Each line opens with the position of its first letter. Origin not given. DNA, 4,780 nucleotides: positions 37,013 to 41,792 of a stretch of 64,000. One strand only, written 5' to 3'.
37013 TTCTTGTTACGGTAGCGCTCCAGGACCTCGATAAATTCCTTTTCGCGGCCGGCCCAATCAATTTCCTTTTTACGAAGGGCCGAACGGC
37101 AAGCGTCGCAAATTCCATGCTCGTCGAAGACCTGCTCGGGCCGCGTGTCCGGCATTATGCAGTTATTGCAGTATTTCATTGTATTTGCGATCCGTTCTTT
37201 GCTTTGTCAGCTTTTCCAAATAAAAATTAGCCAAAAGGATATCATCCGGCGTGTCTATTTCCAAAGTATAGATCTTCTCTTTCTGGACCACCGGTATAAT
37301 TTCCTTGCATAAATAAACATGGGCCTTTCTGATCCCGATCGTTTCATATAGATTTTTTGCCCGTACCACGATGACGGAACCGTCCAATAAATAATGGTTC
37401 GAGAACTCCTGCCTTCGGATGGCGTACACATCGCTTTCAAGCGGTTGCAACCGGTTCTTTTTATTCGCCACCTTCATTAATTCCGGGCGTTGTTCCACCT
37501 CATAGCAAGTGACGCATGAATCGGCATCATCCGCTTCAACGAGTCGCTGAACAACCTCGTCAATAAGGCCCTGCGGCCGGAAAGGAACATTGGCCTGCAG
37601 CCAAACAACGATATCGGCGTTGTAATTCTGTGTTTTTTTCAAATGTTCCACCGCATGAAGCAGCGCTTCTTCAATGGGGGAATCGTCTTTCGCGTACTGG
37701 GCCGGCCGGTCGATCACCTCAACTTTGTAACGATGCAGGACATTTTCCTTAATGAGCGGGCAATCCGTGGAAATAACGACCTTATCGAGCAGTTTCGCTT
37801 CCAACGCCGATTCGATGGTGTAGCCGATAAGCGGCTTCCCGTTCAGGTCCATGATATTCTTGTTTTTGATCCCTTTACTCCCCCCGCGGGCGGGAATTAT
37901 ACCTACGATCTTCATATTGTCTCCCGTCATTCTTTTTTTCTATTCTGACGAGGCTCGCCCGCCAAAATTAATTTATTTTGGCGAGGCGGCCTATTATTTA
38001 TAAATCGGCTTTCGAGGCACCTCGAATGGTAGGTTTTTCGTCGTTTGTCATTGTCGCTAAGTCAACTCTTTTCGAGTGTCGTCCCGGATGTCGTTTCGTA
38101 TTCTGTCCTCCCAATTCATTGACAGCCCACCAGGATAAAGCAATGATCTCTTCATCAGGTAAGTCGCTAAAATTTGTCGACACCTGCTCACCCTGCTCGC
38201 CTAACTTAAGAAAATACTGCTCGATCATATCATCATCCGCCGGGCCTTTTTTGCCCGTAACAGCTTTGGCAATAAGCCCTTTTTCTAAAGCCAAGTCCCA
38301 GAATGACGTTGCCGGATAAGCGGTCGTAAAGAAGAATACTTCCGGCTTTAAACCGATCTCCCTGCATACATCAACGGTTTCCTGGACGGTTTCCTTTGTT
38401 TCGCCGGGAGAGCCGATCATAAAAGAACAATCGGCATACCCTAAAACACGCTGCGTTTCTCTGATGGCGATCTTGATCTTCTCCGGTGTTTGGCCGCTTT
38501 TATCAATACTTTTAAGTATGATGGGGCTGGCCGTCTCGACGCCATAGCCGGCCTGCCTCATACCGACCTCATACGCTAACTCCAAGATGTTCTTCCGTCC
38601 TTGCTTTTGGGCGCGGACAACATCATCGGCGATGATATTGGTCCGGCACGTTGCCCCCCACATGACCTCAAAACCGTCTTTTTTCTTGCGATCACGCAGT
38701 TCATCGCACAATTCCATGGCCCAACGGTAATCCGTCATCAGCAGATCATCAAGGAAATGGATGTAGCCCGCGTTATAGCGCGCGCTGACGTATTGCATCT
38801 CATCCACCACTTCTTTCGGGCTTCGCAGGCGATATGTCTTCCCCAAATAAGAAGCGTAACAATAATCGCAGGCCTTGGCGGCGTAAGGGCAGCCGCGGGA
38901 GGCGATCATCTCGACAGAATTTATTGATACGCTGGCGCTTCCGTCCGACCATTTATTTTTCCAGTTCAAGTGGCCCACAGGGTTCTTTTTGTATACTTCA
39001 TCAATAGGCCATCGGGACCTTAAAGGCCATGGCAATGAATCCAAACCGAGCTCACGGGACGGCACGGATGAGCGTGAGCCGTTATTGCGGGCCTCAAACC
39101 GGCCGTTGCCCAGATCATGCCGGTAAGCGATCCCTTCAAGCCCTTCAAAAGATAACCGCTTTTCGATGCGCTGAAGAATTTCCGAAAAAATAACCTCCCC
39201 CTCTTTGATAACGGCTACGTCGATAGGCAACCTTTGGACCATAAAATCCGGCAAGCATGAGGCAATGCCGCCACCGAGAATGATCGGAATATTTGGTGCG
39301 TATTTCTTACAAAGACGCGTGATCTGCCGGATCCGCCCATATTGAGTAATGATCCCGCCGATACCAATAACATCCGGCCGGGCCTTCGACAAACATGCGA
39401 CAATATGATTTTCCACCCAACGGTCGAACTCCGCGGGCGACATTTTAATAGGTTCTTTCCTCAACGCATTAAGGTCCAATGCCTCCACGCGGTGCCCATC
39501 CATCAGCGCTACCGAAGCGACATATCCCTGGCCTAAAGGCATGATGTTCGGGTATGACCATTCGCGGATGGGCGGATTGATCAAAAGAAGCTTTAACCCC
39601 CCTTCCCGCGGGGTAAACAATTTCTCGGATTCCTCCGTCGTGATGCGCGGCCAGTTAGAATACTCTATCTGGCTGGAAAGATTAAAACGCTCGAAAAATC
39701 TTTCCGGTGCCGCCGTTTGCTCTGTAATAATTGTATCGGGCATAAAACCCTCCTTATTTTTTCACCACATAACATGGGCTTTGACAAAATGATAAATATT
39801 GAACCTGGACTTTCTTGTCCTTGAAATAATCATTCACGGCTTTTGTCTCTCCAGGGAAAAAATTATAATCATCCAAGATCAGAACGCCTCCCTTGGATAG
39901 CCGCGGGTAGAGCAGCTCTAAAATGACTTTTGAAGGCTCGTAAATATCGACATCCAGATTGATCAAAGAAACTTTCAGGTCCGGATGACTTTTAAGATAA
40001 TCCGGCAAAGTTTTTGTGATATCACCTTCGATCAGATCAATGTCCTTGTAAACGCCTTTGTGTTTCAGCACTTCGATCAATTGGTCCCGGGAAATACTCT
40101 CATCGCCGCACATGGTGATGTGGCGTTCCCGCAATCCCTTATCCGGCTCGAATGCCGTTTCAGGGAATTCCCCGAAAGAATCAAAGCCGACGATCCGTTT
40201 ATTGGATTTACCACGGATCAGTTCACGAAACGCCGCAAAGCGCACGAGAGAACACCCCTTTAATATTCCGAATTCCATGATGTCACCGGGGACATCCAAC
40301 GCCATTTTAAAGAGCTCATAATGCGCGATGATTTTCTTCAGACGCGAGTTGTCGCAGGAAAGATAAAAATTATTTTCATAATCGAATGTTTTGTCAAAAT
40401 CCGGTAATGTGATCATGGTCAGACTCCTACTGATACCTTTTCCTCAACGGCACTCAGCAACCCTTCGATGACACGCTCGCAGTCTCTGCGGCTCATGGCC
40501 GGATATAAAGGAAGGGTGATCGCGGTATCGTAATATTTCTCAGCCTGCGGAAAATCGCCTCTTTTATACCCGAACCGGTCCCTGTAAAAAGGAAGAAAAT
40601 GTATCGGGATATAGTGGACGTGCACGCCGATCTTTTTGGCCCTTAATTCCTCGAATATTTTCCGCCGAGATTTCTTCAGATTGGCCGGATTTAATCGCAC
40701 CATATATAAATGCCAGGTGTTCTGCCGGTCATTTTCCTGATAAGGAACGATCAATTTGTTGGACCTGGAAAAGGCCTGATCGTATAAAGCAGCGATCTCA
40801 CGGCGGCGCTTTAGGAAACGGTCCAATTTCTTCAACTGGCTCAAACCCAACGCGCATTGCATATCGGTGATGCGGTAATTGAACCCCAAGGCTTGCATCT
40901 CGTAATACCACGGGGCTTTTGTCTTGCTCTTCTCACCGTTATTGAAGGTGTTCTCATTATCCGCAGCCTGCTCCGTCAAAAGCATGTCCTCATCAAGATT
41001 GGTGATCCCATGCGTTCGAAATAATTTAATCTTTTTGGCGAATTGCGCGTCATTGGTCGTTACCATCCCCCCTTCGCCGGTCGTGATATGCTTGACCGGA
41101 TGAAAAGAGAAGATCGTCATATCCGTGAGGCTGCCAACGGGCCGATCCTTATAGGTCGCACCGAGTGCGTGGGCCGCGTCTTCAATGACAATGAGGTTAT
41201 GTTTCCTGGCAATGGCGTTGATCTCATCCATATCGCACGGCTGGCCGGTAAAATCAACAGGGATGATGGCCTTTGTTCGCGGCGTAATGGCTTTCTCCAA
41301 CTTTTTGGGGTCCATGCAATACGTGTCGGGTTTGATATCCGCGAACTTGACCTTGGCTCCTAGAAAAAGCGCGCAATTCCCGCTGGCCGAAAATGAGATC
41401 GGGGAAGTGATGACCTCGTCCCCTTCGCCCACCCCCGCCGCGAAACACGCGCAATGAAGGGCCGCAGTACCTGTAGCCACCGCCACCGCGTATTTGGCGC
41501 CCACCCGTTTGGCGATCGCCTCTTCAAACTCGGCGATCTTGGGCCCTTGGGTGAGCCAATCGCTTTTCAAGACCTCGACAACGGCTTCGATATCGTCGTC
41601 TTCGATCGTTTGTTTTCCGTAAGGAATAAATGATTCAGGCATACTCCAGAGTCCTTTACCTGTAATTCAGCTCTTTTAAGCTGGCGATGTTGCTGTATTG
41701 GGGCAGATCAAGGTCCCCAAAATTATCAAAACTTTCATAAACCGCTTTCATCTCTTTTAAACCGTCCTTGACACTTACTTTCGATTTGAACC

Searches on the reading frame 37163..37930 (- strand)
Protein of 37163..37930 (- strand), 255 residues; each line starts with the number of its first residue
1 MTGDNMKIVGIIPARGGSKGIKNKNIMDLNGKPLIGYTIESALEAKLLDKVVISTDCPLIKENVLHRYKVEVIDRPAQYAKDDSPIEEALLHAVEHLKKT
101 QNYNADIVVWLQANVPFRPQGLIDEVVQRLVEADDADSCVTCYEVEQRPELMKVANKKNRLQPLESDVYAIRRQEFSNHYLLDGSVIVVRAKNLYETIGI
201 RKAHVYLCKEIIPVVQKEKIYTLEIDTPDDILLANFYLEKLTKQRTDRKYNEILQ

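Call 14: search_protein_families(library=pfam, proteins=[window:37163-37930:-], max_evalue=0.0001)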
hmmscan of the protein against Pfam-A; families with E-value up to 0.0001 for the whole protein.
window:37163-37930:- (255 aa): 2 families
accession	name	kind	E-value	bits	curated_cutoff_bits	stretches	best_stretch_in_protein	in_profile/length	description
PF02348.25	CTP_transf_3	-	6.1e-27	95.3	22.6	1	9-192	1-185/217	Cytidylyltransferase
PF12804.13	NTP_transf_3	-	9.2e-08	32.9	27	1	22-152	14-131/160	MobA-like NTP transferase domain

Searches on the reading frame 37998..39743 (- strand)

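Call 14: search_protein_families(library=pfam, proteins=[window:37998-39743:-], max_evalue=0.0001)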
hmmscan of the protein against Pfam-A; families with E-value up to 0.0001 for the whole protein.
window:37998-39743:- (581 aa): 2 families
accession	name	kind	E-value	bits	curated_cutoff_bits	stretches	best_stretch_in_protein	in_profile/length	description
PF02310.24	B12-binding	-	1.7e-13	50.9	32.1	1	68-189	13-120/121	B12 binding domain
PF04055.27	Radical_SAM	-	7.1e-13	49.5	29.5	1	280-458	2-164/166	Radical SAM superfamily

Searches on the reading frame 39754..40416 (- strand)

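Call 14: search_protein_families(library=pfam, proteins=[window:39754-40416:-], max_evalue=0.0001)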
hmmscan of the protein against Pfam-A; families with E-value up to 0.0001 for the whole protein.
window:39754-40416:- (220 aa): 2 families
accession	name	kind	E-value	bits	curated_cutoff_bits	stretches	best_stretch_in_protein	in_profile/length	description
PF05711.17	TylF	-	6.1e-20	72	23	1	39-204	88-249/264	Macrocin-O-methyltransferase (TylF)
PF13578.12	Methyltransf_24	-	1.8e-07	32.4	26.3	1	48-184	2-105/105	Methyltransferase domain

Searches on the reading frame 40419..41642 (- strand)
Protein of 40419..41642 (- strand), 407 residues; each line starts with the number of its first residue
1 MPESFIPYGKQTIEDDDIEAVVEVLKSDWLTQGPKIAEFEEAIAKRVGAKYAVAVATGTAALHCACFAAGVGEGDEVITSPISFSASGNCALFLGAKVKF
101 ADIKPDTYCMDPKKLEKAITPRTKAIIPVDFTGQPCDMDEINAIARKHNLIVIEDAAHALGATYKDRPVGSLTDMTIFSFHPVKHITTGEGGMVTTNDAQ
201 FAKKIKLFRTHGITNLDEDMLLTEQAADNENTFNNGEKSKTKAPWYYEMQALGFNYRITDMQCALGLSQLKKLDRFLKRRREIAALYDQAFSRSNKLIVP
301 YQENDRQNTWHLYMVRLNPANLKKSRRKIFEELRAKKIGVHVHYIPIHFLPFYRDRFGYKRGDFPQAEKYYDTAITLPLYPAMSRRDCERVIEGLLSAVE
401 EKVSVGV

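Call 14: search_protein_families(library=pfam, proteins=[window:40419-41642:-], max_evalue=0.0001)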
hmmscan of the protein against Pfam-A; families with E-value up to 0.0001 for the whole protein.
window:40419-41642:- (407 aa): 5 families
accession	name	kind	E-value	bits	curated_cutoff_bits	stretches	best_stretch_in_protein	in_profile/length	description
PF01041.23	DegT_DnrJ_EryC1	-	2.3e-130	435.4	19.8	1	12-395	2-359/360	DegT/DnrJ/EryC1/StrS aminotransferase family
PF00155.27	Aminotran_1_2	-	1.2e-10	41.6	19.7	1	35-163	42-193/361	Aminotransferase class I and II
PF01053.26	Cys_Met_Meta_PP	-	2.3e-10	40.1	27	1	33-211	51-229/381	Cys/Met metabolism PLP-dependent enzyme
PF01212.27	Beta_elim_lyase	-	1.2e-09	38.3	27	1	33-213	31-228/288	Beta-eliminating lyase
PF00266.25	Aminotran_5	-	8.8e-06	25.4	21.5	1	36-162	45-182/371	Aminotransferase class-V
